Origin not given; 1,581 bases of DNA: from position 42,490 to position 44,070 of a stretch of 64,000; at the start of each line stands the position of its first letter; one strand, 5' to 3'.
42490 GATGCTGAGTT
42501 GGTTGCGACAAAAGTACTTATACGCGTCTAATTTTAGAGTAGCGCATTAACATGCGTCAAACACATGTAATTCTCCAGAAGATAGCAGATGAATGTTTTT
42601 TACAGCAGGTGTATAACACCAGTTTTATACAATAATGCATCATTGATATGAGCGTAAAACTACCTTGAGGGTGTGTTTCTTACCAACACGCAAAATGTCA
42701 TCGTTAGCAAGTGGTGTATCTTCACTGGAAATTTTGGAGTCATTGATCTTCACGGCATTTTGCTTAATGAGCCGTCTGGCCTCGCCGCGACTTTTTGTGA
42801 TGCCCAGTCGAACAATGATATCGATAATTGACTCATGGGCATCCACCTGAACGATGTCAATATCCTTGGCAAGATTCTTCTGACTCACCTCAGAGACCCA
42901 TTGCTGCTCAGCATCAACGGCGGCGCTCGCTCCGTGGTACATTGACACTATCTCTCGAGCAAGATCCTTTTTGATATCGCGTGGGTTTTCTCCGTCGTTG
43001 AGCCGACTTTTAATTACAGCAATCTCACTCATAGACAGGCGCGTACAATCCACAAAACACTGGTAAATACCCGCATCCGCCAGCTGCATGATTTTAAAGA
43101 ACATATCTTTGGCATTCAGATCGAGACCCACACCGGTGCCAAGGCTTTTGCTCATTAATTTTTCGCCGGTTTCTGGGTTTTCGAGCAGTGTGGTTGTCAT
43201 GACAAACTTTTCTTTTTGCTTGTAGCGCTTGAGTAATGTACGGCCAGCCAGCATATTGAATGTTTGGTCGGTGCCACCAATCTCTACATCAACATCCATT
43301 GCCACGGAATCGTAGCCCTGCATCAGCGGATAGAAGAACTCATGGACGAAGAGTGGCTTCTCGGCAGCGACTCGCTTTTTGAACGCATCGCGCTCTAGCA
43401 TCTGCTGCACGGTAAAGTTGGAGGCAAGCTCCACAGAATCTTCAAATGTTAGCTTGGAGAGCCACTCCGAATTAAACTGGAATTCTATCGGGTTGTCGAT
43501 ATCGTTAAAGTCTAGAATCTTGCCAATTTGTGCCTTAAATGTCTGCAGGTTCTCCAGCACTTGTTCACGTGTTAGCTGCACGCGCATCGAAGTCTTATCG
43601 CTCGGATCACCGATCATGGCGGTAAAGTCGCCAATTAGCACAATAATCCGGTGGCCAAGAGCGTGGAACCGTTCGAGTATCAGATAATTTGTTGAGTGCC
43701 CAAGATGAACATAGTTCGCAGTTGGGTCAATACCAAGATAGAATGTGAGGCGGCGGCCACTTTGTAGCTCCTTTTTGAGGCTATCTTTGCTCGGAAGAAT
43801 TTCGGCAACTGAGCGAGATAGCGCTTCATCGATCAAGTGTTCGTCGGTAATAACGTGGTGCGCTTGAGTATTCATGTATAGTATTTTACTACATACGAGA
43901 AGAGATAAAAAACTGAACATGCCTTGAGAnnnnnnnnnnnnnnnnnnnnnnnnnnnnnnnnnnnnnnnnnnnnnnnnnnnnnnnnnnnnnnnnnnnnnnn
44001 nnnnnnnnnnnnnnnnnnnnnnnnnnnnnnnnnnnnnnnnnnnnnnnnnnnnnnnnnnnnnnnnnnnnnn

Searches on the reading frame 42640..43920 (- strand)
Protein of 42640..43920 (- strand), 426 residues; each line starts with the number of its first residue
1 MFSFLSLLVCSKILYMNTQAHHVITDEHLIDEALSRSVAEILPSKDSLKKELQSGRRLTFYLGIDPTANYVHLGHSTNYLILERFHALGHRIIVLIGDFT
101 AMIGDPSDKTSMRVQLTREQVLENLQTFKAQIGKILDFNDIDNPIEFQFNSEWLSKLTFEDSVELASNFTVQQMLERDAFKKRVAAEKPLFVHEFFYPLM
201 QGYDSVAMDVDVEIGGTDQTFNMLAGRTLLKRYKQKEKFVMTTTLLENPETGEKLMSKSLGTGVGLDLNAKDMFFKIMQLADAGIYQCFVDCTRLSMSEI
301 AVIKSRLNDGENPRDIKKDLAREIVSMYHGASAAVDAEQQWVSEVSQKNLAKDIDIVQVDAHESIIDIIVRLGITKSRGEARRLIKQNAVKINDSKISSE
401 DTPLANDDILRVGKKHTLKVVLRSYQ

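Call 62: search_protein_families(library=pfam, proteins=[window:42640-43920:-], max_evalue=0.001)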
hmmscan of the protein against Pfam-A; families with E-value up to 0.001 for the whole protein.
window:42640-43920:- (426 aa): 3 families
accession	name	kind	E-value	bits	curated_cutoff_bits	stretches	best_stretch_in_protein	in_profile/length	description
PF00579.31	tRNA-synt_1b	-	3.4e-64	217.4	21.1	1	55-342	3-288/292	tRNA synthetases class I (W and Y)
PF22421.1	SYY_C-terminal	-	7.6e-10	39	27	1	349-409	4-65/83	Tyrosine--tRNA ligase SYY-like C-terminal domain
PF01479.30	S4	-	8e-07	29.1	22.8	1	367-408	5-46/48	S4 domain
